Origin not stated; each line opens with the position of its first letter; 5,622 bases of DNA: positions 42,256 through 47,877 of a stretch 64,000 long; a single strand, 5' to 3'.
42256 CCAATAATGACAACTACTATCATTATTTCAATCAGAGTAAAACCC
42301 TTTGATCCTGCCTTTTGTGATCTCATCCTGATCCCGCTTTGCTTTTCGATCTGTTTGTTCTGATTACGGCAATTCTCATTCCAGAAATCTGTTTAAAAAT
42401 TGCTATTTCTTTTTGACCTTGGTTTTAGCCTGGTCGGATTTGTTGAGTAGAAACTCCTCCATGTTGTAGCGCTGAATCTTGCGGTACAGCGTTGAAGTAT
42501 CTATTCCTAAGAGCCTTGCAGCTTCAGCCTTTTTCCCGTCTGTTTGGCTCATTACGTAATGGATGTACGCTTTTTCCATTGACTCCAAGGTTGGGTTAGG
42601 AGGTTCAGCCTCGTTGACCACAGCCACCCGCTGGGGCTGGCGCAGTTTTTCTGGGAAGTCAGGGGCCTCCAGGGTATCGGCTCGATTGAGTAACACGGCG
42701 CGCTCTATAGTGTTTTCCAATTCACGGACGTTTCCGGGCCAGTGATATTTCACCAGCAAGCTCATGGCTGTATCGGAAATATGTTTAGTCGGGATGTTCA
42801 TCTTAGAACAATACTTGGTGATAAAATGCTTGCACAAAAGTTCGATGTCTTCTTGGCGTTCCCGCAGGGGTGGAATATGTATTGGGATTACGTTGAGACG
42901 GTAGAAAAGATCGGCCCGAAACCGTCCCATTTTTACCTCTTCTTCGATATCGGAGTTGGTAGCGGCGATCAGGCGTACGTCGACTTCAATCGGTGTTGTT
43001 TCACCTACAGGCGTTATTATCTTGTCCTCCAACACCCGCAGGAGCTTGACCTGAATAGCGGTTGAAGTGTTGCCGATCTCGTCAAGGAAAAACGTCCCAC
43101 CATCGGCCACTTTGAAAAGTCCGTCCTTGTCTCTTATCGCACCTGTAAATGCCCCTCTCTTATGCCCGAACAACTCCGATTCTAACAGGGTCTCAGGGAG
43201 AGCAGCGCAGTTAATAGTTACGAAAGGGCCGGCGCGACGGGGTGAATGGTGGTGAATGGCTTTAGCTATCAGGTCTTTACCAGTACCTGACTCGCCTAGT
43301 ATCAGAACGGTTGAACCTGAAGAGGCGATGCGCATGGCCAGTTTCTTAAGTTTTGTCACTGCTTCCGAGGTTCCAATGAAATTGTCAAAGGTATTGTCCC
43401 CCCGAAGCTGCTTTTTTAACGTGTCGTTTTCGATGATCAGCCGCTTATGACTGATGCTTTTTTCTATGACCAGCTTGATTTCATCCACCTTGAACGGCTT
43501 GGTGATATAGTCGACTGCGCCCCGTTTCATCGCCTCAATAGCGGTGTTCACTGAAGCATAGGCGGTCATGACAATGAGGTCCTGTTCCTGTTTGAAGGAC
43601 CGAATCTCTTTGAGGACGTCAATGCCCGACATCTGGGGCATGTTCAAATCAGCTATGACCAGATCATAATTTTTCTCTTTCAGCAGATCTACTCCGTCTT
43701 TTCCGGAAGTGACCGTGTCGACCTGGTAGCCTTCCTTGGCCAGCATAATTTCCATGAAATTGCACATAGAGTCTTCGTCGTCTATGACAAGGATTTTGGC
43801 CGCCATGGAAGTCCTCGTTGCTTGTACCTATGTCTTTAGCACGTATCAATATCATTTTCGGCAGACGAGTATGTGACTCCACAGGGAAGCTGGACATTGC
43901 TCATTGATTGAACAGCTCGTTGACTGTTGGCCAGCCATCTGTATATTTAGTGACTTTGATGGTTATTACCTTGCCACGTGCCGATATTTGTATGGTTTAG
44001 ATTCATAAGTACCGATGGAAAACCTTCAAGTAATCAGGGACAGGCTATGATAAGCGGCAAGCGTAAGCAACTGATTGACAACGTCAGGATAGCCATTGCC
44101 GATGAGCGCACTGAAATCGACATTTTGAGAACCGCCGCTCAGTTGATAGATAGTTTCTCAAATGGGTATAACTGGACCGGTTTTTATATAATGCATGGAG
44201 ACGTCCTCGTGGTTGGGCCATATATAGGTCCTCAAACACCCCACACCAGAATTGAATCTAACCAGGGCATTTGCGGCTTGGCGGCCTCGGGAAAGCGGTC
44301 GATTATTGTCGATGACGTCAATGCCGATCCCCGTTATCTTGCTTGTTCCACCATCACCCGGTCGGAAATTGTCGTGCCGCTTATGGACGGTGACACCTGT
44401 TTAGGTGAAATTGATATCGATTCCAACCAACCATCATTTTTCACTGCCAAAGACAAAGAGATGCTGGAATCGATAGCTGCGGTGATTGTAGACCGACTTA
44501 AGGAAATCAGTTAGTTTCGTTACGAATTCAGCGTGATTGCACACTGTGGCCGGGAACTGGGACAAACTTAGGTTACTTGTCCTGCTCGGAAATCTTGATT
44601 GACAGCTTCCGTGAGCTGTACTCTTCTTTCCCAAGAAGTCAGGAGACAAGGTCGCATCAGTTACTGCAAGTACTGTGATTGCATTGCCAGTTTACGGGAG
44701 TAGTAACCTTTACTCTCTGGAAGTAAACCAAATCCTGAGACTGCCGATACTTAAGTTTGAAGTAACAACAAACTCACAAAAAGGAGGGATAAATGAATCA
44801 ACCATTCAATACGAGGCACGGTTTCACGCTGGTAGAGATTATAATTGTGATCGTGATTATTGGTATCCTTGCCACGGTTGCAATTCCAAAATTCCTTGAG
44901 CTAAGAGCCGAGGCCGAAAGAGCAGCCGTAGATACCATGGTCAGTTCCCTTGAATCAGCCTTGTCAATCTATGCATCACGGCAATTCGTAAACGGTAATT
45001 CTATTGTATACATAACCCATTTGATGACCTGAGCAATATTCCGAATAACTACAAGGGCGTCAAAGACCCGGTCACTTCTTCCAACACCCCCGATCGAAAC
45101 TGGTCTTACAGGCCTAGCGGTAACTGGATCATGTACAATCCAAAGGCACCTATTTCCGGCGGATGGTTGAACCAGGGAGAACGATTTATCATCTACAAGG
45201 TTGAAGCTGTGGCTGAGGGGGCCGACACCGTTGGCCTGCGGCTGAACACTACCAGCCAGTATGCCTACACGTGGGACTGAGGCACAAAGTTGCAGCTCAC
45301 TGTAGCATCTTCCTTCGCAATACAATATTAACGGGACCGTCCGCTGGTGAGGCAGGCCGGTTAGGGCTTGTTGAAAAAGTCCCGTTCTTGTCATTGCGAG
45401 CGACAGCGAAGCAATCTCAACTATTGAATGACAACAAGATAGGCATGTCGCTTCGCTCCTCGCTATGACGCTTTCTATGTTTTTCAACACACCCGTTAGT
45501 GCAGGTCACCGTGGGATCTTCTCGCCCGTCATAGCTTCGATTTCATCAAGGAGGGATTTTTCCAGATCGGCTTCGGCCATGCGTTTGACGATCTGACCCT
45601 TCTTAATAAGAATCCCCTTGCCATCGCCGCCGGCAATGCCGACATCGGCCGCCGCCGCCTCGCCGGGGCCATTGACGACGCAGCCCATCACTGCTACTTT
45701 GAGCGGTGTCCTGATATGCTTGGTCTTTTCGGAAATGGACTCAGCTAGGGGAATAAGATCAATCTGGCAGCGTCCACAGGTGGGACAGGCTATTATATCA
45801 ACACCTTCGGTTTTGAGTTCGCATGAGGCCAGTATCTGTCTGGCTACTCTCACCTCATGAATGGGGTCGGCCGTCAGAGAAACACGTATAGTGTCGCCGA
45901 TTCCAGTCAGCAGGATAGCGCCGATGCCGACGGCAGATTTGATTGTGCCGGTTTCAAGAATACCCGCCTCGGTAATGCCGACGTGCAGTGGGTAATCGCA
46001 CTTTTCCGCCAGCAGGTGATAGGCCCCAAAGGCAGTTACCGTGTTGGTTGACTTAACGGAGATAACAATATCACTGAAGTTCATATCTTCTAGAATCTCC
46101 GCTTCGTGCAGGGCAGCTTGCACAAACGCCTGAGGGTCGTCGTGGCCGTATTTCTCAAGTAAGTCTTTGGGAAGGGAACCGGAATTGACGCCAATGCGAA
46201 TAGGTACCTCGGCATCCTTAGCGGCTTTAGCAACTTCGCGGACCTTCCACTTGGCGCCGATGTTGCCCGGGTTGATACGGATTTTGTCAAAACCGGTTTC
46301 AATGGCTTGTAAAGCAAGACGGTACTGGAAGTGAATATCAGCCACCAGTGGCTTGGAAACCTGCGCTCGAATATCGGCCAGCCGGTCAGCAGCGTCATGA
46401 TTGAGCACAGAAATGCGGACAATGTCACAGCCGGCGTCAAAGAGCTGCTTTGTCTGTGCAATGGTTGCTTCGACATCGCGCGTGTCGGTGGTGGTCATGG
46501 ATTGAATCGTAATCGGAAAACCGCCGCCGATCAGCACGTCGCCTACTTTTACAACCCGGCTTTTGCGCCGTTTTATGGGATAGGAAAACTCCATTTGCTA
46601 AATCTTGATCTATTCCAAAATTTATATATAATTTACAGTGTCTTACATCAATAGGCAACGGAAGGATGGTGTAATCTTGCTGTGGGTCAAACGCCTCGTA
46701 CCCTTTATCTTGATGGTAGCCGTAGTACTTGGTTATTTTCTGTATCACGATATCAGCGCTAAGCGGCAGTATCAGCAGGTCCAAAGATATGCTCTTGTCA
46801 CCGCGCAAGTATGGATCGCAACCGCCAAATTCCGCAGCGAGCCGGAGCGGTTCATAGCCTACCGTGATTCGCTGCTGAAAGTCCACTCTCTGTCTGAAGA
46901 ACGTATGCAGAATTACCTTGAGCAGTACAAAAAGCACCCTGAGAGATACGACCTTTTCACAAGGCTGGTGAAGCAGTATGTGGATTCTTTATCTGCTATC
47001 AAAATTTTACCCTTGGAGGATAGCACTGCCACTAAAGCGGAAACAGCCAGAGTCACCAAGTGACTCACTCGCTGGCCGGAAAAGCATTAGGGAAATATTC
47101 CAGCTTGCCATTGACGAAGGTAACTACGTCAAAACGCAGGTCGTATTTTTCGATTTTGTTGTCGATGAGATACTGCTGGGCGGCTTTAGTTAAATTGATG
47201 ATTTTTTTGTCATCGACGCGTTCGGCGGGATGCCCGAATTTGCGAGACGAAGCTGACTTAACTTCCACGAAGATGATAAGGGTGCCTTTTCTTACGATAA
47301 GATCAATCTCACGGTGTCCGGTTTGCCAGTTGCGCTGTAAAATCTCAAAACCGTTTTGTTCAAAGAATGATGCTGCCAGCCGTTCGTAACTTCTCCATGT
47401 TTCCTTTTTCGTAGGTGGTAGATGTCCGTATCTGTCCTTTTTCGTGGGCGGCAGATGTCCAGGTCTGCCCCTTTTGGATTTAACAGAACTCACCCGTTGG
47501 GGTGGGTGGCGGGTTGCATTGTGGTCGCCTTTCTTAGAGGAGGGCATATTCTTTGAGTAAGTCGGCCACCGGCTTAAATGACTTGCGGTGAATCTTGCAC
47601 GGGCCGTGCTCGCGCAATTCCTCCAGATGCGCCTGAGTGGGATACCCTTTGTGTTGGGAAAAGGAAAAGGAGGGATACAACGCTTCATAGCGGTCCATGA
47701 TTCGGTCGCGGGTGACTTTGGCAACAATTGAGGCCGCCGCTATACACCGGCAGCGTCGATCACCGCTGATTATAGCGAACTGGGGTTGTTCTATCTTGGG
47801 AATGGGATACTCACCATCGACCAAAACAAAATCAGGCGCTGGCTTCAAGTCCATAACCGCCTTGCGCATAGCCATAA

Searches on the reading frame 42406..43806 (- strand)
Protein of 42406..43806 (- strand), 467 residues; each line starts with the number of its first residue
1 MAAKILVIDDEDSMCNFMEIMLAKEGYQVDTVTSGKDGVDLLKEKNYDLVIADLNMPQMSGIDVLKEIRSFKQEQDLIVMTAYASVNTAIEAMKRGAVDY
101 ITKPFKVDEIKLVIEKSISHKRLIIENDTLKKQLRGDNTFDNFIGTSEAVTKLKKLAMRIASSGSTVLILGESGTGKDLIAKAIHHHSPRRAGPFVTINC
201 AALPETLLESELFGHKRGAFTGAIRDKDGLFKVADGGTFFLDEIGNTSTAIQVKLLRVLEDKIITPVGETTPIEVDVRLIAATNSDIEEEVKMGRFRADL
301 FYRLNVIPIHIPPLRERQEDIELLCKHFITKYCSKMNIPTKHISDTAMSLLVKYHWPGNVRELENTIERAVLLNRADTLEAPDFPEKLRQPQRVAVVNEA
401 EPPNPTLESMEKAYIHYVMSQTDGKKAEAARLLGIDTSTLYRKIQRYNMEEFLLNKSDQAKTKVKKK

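Call 13: search_protein_families(library=pfam, proteins=[window:42406-43806:-])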
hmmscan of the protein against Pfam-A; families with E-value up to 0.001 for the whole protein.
window:42406-43806:- (467 aa): 12 families
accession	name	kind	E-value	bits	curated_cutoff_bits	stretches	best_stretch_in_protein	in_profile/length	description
PF00158.32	Sigma54_activat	-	4.2e-69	232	20.2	1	144-310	2-168/168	Sigma-54 interaction domain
PF00072.30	Response_reg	-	4.3e-31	107.8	30.2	1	5-114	1-110/111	Response regulator receiver domain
PF25601.1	AAA_lid_14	-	6.5e-28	96.8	27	1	315-394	1-80/87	AAA+ ATPase lid domain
PF14532.12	Sigma54_activ_2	-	4.8e-20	72.7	25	1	144-314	1-138/138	Sigma-54 interaction domain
PF02954.25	HTH_8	-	7.5e-12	45.2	22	1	406-447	1-42/42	Bacterial regulatory protein, Fis family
PF07728.20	AAA_5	-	4.5e-09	36.9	22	1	167-285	2-123/139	AAA domain (dynein-related subfamily)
PF00004.35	AAA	-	0.0001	23.2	21.2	1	167-298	1-125/131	ATPase family associated with various cellular activities (AAA)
PF01078.27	Mg_chelatase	-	0.00012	22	20.3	0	154-186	11-44/207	Magnesium chelatase, subunit ChlI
PF07724.20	AAA_2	-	0.00016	22.2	27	1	165-292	4-132/166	AAA domain (Cdc48 subfamily)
PF13191.12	AAA_16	-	0.00021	22.2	32.6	1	143-206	2-64/167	AAA ATPase domain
PF23198.2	PDE8A_N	-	0.00021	21.7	29.6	1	5-80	13-89/147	PDE8A-like, N-terminal domain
PF13551.12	HTH_29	-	0.00062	20.3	28.1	0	425-451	13-40/64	Winged helix-turn helix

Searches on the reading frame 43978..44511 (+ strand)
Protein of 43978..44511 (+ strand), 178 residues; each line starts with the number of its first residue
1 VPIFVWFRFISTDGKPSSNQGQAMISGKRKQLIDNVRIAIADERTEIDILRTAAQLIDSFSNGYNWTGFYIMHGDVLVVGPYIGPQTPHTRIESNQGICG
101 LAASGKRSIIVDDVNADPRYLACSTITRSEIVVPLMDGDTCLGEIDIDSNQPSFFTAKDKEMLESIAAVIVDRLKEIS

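Call 13: search_protein_families(library=pfam, proteins=[window:43978-44511:+])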
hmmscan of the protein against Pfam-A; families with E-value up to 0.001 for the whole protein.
window:43978-44511:+ (178 aa): 2 families
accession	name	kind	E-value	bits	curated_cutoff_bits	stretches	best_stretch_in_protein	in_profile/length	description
PF01590.32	GAF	-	7.8e-11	43.1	22.4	1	49-170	5-129/133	GAF domain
PF13185.12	GAF_2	-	9e-09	36.1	28.6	1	48-170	6-131/136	GAF domain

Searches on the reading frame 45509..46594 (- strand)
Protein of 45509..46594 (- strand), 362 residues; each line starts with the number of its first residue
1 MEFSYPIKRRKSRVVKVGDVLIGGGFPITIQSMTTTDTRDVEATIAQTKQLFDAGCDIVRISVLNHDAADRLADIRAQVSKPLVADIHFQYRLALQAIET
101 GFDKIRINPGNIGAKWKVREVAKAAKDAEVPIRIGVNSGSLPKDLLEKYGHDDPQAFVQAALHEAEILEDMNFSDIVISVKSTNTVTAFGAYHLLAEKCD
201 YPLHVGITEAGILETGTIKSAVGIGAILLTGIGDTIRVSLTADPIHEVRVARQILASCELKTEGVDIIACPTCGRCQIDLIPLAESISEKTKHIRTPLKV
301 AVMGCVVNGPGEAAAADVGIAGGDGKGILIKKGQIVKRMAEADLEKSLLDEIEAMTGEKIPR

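Call 13: search_protein_families(library=pfam, proteins=[window:45509-46594:-])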
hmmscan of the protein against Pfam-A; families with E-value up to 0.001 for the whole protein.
window:45509-46594:- (362 aa): 1 family
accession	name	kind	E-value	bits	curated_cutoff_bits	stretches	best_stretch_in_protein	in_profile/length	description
PF04551.19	GcpE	-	7.1e-147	489.3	32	1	13-353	2-342/343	GcpE protein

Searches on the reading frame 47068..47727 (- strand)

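Call 13: search_protein_families(library=pfam, proteins=[window:47068-47727:-])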
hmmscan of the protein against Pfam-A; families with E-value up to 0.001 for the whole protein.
window:47068-47727:- (220 aa): 3 families
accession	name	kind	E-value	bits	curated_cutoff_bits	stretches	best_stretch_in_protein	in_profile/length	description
PF02021.23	UPF0102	-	1.2e-24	86.9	23.6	1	114-203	1-79/80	Uncharacterised protein family UPF0102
PF04471.18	Mrr_cat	-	9.1e-06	26.2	21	1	108-185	3-75/115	Restriction endonuclease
PF08378.17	NERD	-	0.00054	20.9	22.1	1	115-169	6-66/111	Nuclease-related domain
